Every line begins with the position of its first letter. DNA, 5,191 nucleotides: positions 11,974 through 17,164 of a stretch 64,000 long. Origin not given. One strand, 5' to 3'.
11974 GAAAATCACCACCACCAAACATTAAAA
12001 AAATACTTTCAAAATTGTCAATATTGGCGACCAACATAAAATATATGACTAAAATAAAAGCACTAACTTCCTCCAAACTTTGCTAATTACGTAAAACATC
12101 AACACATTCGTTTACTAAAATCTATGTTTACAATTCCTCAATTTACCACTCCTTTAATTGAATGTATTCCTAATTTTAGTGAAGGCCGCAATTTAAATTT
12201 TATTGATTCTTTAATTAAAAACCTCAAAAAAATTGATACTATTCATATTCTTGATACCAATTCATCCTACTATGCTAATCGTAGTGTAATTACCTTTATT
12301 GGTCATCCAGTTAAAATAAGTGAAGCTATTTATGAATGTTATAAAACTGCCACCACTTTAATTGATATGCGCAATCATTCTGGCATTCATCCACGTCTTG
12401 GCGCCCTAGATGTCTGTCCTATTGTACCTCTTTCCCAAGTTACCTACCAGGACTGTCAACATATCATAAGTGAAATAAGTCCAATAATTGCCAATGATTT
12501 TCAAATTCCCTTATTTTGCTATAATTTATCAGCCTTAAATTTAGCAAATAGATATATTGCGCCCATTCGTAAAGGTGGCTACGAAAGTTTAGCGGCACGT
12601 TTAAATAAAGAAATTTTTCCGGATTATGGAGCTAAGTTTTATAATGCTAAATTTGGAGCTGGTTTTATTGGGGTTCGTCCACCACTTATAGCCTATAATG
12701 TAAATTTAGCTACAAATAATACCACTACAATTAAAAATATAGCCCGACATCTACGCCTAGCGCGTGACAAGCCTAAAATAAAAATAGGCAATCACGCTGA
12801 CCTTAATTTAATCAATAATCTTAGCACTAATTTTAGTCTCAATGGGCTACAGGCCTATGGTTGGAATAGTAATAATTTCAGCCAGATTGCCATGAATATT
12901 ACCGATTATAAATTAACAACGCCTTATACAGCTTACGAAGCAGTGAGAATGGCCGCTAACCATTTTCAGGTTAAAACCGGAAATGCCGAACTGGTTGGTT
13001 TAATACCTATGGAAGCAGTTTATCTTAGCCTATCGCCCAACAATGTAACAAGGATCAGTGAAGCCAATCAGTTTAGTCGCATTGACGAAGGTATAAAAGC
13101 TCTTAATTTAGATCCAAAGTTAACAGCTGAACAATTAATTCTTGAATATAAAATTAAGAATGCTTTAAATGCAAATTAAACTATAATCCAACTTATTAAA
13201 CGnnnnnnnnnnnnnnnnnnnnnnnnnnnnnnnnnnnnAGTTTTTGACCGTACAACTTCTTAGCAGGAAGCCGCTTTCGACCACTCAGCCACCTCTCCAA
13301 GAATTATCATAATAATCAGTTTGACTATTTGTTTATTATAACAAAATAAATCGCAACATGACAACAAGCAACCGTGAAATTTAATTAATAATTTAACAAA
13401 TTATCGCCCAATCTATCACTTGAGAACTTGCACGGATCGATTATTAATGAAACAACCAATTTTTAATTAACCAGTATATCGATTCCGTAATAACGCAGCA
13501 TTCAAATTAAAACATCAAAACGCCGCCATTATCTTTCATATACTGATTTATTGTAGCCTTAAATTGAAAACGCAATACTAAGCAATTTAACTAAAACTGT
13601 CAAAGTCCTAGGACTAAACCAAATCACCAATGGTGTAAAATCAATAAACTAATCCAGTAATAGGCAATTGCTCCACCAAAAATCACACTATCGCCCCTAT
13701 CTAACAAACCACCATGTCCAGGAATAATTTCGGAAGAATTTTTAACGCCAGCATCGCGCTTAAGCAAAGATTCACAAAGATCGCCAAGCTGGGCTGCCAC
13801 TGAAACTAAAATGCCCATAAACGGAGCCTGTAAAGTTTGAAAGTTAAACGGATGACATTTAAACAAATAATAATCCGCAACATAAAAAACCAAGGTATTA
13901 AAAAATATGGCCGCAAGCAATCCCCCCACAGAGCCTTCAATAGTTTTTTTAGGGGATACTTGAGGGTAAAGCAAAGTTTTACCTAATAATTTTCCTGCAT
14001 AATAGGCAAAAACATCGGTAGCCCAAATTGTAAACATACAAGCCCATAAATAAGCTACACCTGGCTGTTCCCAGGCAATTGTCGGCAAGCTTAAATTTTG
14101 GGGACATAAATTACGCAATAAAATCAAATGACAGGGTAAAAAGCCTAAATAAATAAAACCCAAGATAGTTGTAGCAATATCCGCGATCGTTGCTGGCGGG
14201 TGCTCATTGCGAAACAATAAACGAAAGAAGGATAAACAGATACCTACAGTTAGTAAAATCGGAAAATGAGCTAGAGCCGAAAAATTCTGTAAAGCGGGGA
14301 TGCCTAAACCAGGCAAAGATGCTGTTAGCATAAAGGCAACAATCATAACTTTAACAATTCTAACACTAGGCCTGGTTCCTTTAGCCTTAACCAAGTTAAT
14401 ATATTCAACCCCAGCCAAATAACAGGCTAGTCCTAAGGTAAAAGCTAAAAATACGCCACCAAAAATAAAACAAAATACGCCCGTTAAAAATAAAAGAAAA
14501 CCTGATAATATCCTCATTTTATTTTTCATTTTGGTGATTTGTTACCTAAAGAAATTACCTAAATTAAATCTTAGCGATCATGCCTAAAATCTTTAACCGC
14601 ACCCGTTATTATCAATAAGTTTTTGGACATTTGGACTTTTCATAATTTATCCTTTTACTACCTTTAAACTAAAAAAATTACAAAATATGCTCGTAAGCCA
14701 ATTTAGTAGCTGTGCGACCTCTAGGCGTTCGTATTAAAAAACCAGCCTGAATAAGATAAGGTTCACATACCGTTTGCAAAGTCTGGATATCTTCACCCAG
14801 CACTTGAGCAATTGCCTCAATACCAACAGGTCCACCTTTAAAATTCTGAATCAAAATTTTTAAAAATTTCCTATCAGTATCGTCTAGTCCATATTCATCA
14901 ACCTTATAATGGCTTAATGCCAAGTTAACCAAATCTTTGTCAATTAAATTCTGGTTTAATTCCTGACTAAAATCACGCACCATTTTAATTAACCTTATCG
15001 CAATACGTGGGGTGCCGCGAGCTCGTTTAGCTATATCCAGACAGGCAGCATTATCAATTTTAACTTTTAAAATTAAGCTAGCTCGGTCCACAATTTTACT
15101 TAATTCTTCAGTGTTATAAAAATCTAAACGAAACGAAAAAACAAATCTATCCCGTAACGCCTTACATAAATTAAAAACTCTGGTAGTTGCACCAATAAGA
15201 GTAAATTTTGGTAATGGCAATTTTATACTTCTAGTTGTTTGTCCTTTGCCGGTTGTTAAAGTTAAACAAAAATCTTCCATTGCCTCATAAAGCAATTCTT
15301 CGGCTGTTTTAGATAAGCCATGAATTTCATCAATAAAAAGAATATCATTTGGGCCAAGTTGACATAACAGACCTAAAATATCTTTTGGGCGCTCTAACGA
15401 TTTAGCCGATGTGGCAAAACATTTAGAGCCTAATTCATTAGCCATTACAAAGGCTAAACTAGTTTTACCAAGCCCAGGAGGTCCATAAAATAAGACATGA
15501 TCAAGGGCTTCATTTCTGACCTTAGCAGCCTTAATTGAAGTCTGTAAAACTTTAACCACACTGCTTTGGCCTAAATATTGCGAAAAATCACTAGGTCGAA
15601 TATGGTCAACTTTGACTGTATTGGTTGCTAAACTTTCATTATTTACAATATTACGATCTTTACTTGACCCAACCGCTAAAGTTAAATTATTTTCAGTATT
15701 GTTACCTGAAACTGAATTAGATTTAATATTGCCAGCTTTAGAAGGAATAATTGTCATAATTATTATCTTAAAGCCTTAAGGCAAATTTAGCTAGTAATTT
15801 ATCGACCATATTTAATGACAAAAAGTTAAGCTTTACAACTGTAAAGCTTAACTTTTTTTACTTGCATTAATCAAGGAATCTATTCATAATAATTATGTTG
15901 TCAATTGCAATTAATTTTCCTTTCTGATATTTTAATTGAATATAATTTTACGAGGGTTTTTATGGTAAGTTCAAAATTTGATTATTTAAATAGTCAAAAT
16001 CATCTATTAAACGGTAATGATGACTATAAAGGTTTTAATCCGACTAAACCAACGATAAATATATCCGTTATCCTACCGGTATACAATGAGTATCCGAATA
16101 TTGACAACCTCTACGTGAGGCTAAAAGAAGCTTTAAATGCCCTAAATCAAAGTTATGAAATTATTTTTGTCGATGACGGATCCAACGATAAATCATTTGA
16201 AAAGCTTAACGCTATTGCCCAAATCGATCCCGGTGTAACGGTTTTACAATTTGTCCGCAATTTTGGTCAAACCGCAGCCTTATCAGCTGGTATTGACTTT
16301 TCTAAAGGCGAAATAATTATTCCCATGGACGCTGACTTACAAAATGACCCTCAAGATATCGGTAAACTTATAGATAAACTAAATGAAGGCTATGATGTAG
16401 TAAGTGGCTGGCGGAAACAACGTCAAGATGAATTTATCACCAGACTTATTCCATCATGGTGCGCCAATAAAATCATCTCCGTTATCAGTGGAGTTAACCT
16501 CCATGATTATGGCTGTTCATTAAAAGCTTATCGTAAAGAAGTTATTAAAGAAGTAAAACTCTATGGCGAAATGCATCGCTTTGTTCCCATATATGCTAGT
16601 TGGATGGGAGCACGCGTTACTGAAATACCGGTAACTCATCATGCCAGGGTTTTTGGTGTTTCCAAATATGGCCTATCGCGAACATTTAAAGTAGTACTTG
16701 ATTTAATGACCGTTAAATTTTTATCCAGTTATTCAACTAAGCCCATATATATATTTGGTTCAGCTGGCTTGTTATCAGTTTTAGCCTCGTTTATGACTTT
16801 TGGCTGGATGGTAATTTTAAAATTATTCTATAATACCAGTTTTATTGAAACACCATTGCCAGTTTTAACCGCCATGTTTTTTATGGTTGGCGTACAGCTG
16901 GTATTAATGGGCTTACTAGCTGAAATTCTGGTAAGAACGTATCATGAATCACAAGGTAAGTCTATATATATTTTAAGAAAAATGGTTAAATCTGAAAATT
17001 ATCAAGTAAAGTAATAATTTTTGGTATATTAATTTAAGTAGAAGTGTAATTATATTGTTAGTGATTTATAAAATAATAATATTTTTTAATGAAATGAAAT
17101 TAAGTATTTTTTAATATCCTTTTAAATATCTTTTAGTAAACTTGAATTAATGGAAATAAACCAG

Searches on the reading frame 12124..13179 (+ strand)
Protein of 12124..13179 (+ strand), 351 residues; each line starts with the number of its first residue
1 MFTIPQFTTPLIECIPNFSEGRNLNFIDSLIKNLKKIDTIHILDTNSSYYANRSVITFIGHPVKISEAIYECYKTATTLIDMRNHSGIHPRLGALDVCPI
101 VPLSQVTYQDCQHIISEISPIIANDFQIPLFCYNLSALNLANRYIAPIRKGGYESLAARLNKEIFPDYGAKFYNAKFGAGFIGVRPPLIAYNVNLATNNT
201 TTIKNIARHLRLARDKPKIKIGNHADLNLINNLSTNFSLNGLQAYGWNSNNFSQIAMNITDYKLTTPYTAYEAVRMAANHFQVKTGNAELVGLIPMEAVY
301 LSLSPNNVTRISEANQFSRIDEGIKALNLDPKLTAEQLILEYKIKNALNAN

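Call 14: search_protein_families(library=ncbifam, proteins=[window:12124-13179:+], max_evalue=1e-10)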
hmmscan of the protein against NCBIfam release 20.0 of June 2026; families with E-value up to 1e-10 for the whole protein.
window:12124-13179:+ (351 aa): 1 family
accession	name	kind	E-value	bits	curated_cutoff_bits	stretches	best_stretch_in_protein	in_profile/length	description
TIGR02024.1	FtcD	equivalog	3.7e-72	242.8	221.25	1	11-299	4-273/298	glutamate formimidoyltransferase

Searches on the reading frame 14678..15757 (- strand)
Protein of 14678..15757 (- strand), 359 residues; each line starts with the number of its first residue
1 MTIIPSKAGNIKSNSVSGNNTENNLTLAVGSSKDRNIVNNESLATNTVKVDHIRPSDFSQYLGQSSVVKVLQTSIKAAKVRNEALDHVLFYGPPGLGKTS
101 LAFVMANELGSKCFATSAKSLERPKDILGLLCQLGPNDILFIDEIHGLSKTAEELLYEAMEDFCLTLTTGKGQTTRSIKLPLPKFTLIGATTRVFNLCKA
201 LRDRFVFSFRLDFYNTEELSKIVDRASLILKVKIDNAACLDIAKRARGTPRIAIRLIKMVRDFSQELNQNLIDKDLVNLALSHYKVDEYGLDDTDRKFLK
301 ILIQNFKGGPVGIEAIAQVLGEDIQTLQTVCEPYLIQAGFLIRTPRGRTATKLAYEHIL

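Call 14: search_protein_families(library=ncbifam, proteins=[window:14678-15757:-], max_evalue=1e-10)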
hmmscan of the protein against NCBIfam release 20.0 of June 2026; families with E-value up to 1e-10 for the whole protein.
window:14678-15757:- (359 aa): 6 families
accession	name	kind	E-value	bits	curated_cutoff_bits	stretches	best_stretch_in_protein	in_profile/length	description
NF000868.0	PRK00080.1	equivalog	8.8e-129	429.1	282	1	44-358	10-324/330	Holliday junction branch migration DNA helicase RuvB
TIGR00635.1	ruvB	equivalog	2e-119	398.2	299.05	1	57-358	2-303/305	Holliday junction branch migration DNA helicase RuvB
TIGR02397.1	dnaX_nterm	equivalog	1.8e-13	50.5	250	0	52-109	7-60/355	DNA polymerase III subunit gamma/tau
NF005173.0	PRK06647.1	equivalog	7.2e-13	48.2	623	0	52-110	9-63/568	DNA polymerase III subunits gamma and tau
TIGR02902.1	spore_lonB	equivalog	4.2e-12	45.5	723.3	0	50-107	56-108/531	ATP-dependent protease LonB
NF009882.0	PRK13341.1-3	equivalog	4.3e-12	44.9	1197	1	32-176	2-148/734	AAA family ATPase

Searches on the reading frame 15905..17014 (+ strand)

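Call 14: search_protein_families(library=ncbifam, proteins=[window:15905-17014:+], max_evalue=1e-10)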
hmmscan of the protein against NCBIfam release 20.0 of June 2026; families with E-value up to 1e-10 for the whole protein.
window:15905-17014:+ (369 aa): 6 families
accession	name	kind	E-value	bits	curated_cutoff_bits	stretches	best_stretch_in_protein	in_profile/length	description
NF007986.1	PRK10714.1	equivalog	8.4e-65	218.8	529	1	51-364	6-315/316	undecaprenyl-phosphate 4-deoxy-4-formamido-L-arabinose transferase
NF047588.1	GlcsyltransPgfSStrep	equivalog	2.7e-50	171.4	500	1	52-359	2-304/308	glycosyltransferase PgfS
TIGR04182.1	glyco_TIGR04182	equivalog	1.3e-20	73.9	325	1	53-348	2-288/293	S-layer glycoprotein N-glycosyltransferase AglJ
TIGR03937.1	PgaC_IcaA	equivalog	1.9e-16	60.1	422.3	1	19-162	16-153/407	poly-beta-1,6-N-acetyl-D-glucosamine synthase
NF041391.1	DPhHxTase_Halo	equivalog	7.4e-12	44.7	375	1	60-219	4-155/213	dolichyl-phosphate hexose transferase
NF058614.1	PPMAGASynPpgS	equivalog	2.8e-11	43.3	370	1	54-221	3-171/226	polyprenyl-phospho-N-acetylgalactosaminyl synthase PpgS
